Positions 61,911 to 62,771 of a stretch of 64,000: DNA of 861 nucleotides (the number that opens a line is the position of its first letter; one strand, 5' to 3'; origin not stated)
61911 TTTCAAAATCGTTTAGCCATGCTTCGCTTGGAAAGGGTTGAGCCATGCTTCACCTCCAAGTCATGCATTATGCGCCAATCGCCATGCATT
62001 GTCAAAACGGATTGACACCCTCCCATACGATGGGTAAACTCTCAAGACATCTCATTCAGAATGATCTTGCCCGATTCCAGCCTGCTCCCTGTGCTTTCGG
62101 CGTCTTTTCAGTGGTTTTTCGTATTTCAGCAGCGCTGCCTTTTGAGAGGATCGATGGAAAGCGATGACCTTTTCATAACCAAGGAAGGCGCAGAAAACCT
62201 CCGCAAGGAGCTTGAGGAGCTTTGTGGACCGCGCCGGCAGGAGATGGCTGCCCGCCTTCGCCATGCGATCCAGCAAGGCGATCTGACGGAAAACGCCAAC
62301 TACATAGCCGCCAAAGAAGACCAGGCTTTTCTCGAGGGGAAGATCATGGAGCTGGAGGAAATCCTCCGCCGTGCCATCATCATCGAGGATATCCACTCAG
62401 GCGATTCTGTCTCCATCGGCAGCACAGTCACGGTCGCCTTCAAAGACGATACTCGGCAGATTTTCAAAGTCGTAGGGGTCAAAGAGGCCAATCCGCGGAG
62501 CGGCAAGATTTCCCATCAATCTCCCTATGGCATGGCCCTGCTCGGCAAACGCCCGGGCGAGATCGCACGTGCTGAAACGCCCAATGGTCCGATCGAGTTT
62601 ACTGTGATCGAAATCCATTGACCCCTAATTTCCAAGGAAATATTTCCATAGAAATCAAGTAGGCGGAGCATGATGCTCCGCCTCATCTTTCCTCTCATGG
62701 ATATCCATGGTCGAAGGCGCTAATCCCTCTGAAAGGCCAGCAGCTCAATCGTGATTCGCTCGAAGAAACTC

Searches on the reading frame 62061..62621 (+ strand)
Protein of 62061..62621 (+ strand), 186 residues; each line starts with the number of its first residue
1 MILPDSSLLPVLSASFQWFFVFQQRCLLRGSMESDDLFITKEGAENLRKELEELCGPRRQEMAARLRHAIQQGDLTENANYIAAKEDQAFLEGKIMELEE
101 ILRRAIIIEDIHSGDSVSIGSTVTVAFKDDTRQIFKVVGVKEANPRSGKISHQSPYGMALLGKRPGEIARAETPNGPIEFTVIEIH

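Call 77: search_protein_families(library=pfam, proteins=[window:62061-62621:+], max_evalue=0.0001)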
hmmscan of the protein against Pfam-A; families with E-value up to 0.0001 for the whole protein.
window:62061-62621:+ (186 aa): 2 families
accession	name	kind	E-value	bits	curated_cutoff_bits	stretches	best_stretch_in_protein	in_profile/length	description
PF03449.20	GreA_GreB_N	-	1.2e-22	80.4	24.5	1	38-107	2-71/71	Transcription elongation factor, N-terminal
PF01272.25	GreA_GreB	-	4e-20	72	26.9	1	114-186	3-76/77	Transcription elongation factor, GreA/GreB, C-term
